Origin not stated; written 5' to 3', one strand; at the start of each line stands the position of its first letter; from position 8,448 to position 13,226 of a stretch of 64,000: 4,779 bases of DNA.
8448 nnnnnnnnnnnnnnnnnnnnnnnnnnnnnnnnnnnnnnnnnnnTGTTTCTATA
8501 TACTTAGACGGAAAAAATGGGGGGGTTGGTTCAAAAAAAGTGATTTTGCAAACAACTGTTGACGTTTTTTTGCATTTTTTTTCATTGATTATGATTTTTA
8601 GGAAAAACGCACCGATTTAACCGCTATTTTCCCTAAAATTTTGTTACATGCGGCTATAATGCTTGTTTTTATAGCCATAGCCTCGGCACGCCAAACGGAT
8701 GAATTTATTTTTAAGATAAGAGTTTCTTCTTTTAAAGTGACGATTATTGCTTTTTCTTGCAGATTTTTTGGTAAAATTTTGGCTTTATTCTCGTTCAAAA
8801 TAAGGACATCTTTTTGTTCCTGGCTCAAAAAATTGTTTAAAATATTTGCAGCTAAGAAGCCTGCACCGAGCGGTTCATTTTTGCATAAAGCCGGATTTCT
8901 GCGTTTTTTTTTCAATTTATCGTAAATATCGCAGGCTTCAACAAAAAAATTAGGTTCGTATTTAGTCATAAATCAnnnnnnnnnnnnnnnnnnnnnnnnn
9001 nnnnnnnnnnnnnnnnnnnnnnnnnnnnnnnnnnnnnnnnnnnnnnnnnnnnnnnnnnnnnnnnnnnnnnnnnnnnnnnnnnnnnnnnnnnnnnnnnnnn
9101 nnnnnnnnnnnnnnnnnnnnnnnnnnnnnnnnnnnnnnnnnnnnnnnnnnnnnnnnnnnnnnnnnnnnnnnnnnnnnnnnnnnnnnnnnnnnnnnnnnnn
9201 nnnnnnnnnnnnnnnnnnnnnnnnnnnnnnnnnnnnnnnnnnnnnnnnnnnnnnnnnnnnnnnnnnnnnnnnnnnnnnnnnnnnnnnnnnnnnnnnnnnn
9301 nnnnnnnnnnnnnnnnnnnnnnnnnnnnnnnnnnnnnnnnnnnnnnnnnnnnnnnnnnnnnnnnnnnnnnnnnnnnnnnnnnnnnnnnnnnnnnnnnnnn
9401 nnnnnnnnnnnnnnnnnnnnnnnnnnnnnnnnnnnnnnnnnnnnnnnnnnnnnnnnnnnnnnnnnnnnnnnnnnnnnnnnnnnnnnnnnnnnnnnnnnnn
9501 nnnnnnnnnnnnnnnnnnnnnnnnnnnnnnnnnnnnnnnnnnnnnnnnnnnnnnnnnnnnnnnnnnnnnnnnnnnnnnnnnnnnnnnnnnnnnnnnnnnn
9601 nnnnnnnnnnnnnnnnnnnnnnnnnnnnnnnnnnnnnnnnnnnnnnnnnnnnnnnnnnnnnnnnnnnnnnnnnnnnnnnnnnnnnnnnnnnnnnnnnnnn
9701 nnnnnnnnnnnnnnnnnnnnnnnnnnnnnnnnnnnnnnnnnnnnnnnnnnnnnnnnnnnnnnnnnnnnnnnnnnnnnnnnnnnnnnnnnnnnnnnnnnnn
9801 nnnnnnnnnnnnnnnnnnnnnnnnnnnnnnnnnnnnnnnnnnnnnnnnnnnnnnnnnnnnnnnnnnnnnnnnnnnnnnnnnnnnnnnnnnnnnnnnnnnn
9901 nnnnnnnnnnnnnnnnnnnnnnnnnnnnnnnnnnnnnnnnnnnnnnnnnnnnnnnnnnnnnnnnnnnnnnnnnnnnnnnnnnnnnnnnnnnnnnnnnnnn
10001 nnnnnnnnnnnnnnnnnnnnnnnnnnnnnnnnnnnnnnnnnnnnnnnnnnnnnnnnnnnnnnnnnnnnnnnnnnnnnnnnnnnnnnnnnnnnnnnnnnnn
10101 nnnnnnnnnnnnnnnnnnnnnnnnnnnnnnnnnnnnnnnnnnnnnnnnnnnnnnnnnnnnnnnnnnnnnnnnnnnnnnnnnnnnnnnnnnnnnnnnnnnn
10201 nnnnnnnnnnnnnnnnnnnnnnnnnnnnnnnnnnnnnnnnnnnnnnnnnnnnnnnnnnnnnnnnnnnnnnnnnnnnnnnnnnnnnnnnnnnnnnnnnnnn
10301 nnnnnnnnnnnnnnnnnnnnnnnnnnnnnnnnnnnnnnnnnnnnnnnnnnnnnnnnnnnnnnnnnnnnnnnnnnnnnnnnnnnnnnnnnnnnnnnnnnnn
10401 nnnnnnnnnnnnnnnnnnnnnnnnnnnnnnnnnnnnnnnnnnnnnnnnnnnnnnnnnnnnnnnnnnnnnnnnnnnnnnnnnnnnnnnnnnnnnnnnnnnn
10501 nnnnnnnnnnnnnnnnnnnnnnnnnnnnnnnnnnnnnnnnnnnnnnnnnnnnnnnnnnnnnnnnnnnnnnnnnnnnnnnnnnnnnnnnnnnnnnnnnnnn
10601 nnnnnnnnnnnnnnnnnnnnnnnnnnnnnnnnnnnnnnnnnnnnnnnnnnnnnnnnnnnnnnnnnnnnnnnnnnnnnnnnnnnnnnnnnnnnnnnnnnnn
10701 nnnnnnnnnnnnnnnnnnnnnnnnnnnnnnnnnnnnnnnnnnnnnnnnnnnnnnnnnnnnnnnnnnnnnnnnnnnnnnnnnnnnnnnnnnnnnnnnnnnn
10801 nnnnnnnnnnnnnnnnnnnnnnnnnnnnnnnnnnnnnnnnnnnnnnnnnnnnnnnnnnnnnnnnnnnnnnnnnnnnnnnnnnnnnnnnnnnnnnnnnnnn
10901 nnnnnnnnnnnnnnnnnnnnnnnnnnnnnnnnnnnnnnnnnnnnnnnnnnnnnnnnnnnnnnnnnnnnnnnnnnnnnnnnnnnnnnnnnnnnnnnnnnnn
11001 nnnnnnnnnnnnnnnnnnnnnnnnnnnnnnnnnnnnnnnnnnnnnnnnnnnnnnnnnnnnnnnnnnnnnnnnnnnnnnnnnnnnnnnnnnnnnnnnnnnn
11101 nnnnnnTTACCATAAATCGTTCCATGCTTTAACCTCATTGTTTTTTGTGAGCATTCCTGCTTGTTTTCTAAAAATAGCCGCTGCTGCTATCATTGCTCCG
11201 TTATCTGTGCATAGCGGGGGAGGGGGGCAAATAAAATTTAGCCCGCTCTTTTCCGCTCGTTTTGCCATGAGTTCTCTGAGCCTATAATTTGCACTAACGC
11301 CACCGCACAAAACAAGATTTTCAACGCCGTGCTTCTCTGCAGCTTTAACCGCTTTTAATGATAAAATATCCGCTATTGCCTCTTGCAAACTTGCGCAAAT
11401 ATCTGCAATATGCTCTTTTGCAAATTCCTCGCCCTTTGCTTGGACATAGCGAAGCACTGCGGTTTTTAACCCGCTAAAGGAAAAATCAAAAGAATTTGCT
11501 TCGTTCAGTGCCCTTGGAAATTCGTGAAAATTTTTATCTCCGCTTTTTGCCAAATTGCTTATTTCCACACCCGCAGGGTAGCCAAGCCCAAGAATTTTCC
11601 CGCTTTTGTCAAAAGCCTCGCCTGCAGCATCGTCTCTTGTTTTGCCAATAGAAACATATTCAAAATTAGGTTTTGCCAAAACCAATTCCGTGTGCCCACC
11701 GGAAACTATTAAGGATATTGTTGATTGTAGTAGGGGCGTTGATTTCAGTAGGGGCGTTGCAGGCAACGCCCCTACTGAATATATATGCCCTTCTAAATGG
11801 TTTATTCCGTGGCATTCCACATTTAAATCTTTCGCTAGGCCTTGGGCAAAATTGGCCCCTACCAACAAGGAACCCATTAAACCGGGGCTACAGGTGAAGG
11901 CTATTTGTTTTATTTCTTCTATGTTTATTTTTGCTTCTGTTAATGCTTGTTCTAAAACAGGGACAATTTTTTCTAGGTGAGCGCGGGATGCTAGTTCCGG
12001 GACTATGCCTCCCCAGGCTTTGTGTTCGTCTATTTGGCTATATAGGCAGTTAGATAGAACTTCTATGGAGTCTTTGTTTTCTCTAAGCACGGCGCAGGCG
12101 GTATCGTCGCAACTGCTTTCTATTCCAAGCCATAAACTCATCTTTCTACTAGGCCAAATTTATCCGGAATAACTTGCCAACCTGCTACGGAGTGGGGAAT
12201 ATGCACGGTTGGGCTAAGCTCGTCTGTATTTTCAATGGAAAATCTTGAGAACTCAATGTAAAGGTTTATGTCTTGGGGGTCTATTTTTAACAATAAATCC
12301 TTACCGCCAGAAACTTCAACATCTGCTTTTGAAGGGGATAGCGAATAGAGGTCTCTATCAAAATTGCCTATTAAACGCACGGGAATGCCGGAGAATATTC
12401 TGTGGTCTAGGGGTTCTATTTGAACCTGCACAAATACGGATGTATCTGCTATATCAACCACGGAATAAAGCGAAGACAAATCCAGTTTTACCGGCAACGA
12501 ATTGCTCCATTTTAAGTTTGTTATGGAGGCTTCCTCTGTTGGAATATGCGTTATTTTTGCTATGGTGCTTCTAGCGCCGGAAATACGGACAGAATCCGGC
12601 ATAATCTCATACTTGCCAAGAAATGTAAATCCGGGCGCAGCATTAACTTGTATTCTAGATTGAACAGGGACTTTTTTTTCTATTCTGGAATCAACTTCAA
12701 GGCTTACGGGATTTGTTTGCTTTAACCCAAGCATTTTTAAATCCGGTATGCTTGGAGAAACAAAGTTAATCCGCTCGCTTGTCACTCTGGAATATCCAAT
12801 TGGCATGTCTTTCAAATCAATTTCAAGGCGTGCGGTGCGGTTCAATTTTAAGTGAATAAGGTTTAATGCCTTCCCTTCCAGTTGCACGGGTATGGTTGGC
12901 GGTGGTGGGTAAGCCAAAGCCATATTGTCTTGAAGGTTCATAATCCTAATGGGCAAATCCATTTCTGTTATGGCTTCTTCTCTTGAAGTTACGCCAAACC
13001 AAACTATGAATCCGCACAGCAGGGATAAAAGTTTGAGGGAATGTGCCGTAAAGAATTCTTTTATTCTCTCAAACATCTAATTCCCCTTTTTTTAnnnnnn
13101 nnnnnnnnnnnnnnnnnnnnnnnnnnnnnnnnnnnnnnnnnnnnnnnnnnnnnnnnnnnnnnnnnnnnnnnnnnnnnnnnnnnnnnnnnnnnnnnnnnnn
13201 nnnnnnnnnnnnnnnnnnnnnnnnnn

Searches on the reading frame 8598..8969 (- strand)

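Call 6: search_protein_families(library=pfam, proteins=[window:8598-8969:-], max_evalue=0.001)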
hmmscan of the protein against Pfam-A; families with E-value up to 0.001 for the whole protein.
window:8598-8969:- (123 aa): 1 family
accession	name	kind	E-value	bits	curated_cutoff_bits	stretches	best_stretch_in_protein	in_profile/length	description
PF05258.17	DciA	-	2.4e-09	37.7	24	1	46-122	13-89/89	Dna[CI] antecedent, DciA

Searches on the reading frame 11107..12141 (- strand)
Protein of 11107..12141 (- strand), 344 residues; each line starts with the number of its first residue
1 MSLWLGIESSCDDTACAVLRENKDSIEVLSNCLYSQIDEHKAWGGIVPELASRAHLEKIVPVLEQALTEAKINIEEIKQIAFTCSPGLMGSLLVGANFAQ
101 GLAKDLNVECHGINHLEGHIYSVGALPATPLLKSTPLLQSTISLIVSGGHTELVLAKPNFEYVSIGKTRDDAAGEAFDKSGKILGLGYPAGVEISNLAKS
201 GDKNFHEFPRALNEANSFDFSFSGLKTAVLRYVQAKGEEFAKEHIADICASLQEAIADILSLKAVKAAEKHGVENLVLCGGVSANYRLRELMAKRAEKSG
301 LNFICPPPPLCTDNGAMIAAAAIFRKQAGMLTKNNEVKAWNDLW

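Call 6: search_protein_families(library=pfam, proteins=[window:11107-12141:-], max_evalue=0.001)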
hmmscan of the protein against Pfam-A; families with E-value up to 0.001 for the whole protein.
window:11107-12141:- (344 aa): 2 families
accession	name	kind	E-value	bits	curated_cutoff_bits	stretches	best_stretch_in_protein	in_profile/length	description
PF00814.31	TsaD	-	1e-87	294.6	24.8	1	27-319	1-263/264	tRNA N6-adenosine threonylcarbamoyltransferase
PF22521.2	HypF_C_2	-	1.4e-07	32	27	1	232-314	152-235/241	Carbamoyltransferase, Kae1-like Domain, second subdomain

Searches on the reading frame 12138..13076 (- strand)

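Call 6: search_protein_families(library=pfam, proteins=[window:12138-13076:-], max_evalue=0.001)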
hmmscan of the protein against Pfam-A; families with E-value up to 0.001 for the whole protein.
window:12138-13076:- (312 aa): 1 family
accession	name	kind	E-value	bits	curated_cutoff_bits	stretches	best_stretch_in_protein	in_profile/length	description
PF07949.17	YbbR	-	4e-14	53.1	22.3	1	136-208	1-73/81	YbbR-like protein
